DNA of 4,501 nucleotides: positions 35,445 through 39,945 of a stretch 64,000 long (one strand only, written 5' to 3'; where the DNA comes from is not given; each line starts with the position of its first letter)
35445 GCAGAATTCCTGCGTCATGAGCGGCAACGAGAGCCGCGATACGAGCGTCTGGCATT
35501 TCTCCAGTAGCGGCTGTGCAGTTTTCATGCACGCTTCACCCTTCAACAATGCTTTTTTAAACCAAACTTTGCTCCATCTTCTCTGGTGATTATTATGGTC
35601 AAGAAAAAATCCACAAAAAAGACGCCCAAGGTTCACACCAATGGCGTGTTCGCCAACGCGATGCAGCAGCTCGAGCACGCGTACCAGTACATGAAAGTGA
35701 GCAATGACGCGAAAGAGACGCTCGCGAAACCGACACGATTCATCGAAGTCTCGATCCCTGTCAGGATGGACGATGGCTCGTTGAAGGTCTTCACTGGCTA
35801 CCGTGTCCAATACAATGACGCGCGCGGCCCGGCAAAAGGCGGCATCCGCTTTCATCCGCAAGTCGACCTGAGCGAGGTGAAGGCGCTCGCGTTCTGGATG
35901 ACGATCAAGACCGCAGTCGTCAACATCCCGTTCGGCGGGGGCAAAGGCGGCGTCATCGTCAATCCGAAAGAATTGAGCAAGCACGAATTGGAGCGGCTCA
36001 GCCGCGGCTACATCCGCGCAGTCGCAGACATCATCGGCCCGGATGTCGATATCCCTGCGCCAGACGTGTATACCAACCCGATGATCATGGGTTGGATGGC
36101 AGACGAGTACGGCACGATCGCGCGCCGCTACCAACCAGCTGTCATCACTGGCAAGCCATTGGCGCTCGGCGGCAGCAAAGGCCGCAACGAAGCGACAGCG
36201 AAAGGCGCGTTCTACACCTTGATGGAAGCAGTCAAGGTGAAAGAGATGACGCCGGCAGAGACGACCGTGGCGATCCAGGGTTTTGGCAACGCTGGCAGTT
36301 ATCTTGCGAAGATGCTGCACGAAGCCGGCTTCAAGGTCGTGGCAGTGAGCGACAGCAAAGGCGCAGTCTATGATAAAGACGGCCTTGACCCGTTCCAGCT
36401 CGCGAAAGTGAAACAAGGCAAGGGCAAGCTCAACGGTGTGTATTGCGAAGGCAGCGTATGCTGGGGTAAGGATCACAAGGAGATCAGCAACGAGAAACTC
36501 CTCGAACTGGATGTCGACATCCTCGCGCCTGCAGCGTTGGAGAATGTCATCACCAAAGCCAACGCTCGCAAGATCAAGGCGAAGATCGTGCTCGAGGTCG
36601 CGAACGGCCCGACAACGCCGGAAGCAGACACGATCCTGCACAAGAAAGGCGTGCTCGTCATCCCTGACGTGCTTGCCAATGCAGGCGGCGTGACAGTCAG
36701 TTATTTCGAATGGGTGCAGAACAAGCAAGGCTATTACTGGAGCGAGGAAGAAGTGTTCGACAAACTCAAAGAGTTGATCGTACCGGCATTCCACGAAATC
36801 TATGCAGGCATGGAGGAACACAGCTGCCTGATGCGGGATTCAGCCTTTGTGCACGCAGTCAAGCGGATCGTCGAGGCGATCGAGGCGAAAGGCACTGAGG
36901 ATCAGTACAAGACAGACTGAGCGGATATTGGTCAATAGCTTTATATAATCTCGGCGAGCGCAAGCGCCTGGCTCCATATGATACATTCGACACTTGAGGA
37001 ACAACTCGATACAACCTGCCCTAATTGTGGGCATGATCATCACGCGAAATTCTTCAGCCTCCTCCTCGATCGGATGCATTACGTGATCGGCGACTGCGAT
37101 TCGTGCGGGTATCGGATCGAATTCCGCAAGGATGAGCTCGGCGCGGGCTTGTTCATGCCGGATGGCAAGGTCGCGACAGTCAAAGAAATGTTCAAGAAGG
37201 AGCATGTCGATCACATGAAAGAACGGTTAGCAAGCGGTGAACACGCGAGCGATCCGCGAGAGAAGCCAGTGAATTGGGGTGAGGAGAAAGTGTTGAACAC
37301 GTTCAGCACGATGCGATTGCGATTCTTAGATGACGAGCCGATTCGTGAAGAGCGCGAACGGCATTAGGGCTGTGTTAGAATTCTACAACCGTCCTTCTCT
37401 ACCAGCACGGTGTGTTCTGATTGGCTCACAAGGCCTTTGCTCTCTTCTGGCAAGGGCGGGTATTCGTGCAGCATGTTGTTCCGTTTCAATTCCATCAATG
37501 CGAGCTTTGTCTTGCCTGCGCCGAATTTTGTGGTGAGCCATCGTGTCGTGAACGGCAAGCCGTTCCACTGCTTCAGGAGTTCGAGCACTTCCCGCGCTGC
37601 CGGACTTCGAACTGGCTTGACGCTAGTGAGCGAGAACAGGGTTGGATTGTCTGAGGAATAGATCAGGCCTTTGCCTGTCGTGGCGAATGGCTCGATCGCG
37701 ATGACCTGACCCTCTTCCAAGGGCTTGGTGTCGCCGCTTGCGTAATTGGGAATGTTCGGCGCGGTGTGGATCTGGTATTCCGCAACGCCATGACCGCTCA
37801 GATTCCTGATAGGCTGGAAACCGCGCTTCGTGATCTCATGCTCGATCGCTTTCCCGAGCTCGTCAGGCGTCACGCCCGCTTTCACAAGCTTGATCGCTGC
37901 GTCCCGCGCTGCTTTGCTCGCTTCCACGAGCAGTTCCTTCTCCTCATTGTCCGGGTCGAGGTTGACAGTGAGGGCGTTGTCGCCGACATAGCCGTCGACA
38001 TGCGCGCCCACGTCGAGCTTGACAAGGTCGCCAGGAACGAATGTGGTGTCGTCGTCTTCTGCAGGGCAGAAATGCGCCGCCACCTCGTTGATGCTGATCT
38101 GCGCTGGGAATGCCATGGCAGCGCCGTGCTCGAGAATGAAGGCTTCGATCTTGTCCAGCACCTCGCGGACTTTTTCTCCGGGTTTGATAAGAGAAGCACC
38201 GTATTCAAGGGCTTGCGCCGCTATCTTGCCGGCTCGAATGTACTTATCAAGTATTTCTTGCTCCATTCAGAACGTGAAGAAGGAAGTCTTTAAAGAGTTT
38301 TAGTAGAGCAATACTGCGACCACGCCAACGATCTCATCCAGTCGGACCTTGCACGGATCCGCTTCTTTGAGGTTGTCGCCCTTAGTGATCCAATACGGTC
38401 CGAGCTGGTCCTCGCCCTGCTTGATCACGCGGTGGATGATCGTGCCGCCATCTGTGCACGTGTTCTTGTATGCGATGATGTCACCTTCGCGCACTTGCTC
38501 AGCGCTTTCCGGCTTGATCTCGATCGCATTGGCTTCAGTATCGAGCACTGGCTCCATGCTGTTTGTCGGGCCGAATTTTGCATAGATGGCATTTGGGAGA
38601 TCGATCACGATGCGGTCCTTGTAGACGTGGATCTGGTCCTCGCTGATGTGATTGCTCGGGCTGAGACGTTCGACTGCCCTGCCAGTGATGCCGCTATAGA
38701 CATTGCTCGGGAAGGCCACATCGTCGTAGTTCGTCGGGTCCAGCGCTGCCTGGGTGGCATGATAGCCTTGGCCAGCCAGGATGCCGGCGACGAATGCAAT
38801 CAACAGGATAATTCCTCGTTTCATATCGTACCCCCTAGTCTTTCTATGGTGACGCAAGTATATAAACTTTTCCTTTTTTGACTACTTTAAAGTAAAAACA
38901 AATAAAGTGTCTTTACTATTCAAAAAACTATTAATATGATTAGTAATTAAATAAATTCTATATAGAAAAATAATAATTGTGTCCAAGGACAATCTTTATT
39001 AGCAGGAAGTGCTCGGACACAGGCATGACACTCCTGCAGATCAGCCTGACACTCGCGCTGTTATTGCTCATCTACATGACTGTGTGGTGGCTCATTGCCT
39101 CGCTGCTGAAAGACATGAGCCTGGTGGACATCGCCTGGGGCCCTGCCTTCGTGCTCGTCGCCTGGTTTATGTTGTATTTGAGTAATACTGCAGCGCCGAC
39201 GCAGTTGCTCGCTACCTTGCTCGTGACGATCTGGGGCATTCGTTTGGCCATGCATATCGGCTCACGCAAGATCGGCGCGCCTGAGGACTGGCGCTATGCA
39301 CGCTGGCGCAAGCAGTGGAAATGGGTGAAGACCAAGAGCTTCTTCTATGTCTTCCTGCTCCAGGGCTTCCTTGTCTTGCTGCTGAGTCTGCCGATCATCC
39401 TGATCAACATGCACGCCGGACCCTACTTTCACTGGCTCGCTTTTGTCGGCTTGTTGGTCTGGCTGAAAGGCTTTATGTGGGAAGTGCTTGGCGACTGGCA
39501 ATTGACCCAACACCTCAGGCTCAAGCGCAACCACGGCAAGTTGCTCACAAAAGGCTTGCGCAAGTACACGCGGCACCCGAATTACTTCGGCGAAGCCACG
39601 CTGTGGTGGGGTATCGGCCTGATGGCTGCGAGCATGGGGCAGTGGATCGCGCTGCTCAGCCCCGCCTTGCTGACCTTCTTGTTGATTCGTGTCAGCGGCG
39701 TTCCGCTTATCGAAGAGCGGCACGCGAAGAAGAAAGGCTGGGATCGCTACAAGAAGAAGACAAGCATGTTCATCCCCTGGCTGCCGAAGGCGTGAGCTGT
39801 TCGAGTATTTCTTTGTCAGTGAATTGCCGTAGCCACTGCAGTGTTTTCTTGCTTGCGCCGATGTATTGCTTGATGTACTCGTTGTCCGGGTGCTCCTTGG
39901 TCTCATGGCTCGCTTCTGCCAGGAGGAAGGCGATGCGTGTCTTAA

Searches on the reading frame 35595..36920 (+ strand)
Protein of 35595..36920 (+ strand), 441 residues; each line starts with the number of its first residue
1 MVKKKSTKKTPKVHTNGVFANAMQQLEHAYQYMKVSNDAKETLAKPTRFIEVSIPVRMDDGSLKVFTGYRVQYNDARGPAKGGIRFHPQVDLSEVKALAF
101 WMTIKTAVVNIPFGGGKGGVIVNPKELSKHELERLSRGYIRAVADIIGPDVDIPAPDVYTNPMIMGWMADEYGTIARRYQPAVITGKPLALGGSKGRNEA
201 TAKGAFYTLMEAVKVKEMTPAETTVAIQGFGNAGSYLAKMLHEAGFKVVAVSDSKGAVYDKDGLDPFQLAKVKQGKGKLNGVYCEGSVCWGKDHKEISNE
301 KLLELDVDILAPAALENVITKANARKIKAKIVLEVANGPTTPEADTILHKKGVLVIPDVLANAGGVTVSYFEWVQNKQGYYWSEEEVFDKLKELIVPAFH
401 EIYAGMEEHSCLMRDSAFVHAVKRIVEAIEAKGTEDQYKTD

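Call 63: search_protein_families(library=pfam, proteins=[window:35595-36920:+], max_evalue=1e-8)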
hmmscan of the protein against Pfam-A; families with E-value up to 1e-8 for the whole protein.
window:35595-36920:+ (441 aa): 2 families
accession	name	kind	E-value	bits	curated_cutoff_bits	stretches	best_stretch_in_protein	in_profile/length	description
PF00208.27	ELFV_dehydrog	-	1.2e-79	267.8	23.4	1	192-433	1-241/241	Glutamate/Leucine/Phenylalanine/Valine dehydrogenase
PF02812.23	ELFV_dehydrog_N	-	3.6e-58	195.3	25.3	1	46-172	1-127/129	Glu/Leu/Phe/Val dehydrogenase, dimerisation domain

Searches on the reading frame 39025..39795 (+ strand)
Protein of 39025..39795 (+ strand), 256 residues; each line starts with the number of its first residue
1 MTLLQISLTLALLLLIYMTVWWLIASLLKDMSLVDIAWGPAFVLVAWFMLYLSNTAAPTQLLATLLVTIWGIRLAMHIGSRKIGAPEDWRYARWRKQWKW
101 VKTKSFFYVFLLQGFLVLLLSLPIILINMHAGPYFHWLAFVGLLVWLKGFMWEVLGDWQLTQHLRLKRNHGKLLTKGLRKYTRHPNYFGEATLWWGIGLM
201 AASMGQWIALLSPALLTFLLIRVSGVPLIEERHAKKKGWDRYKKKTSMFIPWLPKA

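Call 17: search_protein_families(library=pfam, proteins=[window:39025-39795:+], max_evalue=0.0001)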
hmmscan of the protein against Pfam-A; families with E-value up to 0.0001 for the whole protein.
window:39025-39795:+ (256 aa): 3 families
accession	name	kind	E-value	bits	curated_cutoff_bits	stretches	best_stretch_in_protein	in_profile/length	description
PF06966.17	DUF1295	-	8.4e-66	222.2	20.4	1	21-246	1-235/235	Protein of unknown function (DUF1295)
PF02544.21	Steroid_dh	-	3.7e-08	33.9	22.6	1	131-252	33-148/150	3-oxo-5-alpha-steroid 4-dehydrogenase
PF04191.18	PEMT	-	2e-05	25.4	25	1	141-223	10-92/105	Phospholipid methyltransferase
